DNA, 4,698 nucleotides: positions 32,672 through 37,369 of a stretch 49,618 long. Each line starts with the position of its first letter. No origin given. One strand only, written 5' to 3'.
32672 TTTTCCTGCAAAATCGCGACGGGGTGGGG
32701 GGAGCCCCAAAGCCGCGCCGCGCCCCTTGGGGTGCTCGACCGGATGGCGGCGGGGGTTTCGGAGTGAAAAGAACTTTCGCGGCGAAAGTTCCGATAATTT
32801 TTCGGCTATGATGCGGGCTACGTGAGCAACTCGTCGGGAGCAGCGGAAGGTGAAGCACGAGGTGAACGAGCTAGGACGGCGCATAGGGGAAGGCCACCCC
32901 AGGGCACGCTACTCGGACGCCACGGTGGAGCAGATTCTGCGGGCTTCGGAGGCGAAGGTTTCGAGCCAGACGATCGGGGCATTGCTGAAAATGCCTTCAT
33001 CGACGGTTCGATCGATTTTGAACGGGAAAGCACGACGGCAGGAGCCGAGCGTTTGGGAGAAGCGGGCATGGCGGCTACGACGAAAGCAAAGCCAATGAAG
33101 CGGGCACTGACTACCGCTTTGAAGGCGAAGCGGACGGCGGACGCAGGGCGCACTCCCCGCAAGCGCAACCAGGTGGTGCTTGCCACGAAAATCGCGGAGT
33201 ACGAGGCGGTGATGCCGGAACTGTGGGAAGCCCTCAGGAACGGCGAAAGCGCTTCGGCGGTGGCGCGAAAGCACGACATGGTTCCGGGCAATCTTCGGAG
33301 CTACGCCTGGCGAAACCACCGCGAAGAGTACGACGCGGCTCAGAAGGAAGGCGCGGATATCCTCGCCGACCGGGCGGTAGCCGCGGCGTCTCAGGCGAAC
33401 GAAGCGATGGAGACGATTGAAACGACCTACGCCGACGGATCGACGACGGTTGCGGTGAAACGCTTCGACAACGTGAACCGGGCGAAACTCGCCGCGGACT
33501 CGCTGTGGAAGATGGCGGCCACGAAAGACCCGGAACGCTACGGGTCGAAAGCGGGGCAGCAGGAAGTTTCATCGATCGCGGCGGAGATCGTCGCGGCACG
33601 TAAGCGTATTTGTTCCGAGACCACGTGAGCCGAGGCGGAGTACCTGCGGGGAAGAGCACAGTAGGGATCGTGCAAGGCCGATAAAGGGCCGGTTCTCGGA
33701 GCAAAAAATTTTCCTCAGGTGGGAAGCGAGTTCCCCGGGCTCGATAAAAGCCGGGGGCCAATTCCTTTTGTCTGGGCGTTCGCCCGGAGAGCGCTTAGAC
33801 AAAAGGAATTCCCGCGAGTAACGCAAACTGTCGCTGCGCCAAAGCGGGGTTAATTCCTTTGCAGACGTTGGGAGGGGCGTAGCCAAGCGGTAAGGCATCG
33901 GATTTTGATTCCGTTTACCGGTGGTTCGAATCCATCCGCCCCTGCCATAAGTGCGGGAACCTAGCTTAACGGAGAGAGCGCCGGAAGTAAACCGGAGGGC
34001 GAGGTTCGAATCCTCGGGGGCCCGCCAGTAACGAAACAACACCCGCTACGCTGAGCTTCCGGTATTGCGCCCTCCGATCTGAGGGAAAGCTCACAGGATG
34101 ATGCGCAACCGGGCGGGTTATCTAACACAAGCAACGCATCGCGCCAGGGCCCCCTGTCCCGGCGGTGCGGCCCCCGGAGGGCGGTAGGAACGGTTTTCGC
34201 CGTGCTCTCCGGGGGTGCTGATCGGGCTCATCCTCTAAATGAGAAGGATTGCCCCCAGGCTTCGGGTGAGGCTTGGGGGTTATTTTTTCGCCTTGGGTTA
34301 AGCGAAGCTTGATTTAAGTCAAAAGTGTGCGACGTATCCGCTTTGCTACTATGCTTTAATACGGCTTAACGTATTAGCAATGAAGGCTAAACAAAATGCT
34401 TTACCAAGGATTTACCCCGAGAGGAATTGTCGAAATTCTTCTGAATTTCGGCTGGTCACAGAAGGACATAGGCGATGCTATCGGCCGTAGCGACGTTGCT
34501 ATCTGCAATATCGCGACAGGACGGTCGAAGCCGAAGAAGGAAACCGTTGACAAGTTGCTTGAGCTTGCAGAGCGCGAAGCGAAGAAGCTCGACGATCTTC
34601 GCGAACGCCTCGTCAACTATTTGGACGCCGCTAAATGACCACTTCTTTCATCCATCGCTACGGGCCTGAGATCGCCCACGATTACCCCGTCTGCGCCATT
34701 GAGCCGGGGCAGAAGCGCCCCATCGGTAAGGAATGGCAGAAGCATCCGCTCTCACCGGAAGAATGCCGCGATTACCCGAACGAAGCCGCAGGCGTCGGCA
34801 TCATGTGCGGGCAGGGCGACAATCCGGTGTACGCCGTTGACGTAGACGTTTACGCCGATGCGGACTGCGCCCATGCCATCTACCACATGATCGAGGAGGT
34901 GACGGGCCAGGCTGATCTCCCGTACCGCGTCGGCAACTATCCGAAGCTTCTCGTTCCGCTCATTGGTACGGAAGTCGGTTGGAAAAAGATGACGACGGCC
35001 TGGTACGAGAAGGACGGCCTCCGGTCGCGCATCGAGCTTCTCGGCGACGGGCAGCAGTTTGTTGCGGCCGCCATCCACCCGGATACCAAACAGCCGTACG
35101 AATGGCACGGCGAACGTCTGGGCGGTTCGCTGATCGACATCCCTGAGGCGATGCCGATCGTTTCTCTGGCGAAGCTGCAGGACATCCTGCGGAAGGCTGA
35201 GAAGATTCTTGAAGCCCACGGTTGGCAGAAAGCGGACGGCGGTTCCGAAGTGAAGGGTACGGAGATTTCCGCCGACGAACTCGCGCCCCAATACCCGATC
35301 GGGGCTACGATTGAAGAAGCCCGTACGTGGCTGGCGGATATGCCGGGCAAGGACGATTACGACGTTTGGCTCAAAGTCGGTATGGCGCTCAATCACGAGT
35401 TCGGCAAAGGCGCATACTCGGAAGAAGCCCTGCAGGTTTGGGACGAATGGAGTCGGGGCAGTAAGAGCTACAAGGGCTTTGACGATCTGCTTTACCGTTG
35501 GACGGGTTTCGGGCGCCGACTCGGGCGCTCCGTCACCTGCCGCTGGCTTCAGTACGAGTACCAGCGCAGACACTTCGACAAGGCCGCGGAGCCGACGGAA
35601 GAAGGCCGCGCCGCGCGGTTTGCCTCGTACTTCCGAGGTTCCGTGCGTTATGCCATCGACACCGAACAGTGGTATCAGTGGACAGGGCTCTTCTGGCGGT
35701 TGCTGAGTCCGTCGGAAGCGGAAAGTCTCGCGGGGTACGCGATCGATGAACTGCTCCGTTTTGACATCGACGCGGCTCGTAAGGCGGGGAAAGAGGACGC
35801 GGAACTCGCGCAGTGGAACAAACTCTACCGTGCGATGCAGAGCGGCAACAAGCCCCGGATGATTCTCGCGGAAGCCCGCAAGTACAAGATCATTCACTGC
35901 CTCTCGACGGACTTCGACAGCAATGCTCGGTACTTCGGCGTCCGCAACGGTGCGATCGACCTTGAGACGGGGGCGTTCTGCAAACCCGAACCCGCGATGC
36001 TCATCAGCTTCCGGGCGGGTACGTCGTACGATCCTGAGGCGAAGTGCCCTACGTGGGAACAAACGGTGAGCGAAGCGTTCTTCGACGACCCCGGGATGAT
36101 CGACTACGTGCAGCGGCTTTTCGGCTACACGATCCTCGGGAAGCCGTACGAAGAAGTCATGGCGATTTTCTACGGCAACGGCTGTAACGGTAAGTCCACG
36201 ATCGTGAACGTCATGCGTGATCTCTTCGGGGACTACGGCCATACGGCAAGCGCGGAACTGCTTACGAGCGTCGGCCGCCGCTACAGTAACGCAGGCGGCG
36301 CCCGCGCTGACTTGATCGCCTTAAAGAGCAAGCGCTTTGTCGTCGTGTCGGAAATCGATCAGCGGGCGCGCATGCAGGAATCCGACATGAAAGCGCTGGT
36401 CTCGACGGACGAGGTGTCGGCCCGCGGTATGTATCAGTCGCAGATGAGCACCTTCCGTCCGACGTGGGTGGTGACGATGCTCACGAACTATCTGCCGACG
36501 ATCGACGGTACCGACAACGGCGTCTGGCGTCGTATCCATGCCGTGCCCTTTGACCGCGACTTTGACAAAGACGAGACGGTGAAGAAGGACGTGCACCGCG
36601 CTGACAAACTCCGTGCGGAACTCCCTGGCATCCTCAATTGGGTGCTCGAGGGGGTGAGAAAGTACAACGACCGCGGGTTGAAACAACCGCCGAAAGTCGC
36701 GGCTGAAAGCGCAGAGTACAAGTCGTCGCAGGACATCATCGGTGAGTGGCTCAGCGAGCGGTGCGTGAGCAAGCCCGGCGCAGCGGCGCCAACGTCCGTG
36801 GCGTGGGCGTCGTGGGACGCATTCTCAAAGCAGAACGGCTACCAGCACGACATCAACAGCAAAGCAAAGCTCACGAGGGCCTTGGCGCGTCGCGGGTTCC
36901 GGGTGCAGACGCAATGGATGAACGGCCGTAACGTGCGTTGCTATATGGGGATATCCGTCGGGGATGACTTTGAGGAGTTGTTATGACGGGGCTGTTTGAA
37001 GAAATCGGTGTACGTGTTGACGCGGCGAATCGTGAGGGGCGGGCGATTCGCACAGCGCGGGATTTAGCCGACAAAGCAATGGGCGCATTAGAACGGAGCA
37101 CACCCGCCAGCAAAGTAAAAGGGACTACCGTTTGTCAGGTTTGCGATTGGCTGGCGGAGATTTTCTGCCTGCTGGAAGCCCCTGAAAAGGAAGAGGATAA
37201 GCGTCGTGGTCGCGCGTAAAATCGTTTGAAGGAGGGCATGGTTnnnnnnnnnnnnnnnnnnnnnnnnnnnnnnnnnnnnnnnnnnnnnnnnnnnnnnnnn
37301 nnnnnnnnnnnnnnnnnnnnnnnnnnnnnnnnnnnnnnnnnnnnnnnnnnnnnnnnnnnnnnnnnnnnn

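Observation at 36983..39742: Accessory island between primase and terminase: lone ThsB-like TIR gene converging on a small 3-TM gene, back-to-back with an ORFan/2-TM/SPFH operon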

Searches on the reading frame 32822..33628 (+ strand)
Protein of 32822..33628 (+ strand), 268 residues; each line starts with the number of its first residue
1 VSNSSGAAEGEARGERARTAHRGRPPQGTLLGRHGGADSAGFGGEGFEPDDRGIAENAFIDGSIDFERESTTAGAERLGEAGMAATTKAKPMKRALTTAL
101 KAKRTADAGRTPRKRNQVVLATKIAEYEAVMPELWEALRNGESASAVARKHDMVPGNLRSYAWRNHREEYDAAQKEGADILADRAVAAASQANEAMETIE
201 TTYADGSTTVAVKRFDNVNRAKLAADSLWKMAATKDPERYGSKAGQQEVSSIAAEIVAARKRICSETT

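Call 85: search_protein_families(library=pfam, proteins=[window:32822-33628:+], max_evalue=0.001)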
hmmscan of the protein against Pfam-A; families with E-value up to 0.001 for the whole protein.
window:32822-33628:+ (268 aa): 1 family
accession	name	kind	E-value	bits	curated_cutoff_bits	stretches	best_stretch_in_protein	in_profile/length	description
PF20901.3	Sf6_terminase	-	2.1e-09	37.8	27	1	128-244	3-103/106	Bacteriophage Sf6, terminase small subunit-like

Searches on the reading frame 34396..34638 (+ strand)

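Call 91: search_protein_families(library=pfam, proteins=[window:34396-34638:+], max_evalue=0.01)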
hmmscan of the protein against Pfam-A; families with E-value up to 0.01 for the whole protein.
window:34396-34638:+ (80 aa): 2 families
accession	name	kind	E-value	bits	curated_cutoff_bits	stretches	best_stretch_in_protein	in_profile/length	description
PF13560.12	HTH_31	-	0.00023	21.9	27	1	19-60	14-56/64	Helix-turn-helix domain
PF01381.28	HTH_3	-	0.00027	21.4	23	1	13-57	3-47/55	Helix-turn-helix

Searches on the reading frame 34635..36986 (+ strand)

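Call 3: search_protein_families(library=pfam, proteins=[window:34635-36986:+], max_evalue=1)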
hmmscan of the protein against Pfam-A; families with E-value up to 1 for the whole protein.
window:34635-36986:+ (783 aa): 8 families
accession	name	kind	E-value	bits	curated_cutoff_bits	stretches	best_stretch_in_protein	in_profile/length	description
PF08706.16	D5_N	-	1.4e-18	68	22.4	1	326-482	1-144/145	D5 N terminal like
PF08707.16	PriCT_2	-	1.1e-14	54.9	22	1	231-306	3-74/77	Primase C terminal 2 (PriCT-2)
PF19263.5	DUF5906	-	1.8e-09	38.7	27.6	1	512-633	1-114/114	Family of unknown function (DUF5906)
PF09250.16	Prim-Pol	-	1.2e-08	36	22.8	1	15-164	7-150/158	Bifunctional DNA primase/polymerase, N-terminal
PF05272.17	VapE-like_dom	-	0.026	14.4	25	1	508-644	52-173/217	Virulence-associated protein E-like domain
PF21981.2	RecX_HTH3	-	0.044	14.4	26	1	739-755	23-39/48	RecX, third three-helix domain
PF03288.22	Pox_D5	-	0.12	13.3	21.4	1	700-765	4-65/86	Poxvirus D5 protein-like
PF19698.5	DUF6197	-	0.14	12.9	24.6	1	181-231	6-51/111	Family of unknown function (DUF6197)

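Call 5: search_protein_families(library=phrogs, proteins=[window:34635-36986:+], max_evalue=0.1)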
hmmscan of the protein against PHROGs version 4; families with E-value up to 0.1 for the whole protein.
window:34635-36986:+ (783 aa): 14 families
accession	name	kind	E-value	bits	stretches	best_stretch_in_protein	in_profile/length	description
phrog_1156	-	DNA, RNA and nucleotide metabolism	3.8e-136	456.8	1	16-781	24-831/855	DNA primase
phrog_2478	-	DNA, RNA and nucleotide metabolism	2.5e-96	324.7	1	310-777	395-842/854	DNA polymerase/primase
phrog_6088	-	DNA, RNA and nucleotide metabolism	1.6e-95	322.2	1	320-776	332-764/772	DNA primase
phrog_1829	-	DNA, RNA and nucleotide metabolism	1.2e-83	282.6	1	310-778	314-758/772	DNA primase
phrog_1883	-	DNA, RNA and nucleotide metabolism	1.8e-56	192.9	1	410-778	392-750/756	DNA helicase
phrog_864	-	DNA, RNA and nucleotide metabolism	1.1e-54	187.4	1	425-775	282-625/1064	DNA primase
phrog_16950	-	DNA, RNA and nucleotide metabolism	1.5e-47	163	1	321-712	367-765/843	DNA primase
phrog_7601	-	unknown function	5.4e-32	112.3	1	489-756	2-256/289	-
phrog_29234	-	unknown function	4.2e-22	79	1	18-314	29-321/887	-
phrog_16213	-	DNA, RNA and nucleotide metabolism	1.9e-09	37.4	1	436-710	318-584/732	DNA primase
phrog_4210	-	DNA, RNA and nucleotide metabolism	3.8e-08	32.6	1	510-644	179-306/1304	DNA polymerase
phrog_15962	-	DNA, RNA and nucleotide metabolism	1.9e-05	24.1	1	239-293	258-313/835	DNA primase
phrog_3022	-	DNA, RNA and nucleotide metabolism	5e-05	22.9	1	33-310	53-314/788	DNA primase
phrog_2597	-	DNA, RNA and nucleotide metabolism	0.019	14.5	1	237-306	16-78/747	DNA primase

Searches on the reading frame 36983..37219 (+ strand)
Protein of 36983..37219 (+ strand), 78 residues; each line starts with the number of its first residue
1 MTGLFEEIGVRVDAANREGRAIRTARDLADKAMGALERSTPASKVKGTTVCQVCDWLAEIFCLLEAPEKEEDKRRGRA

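Call 3: search_protein_families(library=pfam, proteins=[window:36983-37219:+], max_evalue=1)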
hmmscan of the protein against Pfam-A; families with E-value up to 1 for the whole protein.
window:36983-37219:+ (78 aa): 0 families

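Call 4: search_protein_families(library=padloc, proteins=[window:36983-37219:+], max_evalue=1)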
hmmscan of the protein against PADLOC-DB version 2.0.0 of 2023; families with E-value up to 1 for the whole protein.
window:36983-37219:+ (78 aa): 0 families

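Call 5: search_protein_families(library=phrogs, proteins=[window:36983-37219:+], max_evalue=0.1)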
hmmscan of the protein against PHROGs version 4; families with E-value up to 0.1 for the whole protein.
window:36983-37219:+ (78 aa): 0 families

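Call 77: search_protein_families(library=ncbifam, proteins=[window:36983-37219:+], max_evalue=1)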
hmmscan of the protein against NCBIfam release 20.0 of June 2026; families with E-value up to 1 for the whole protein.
window:36983-37219:+ (78 aa): 0 families
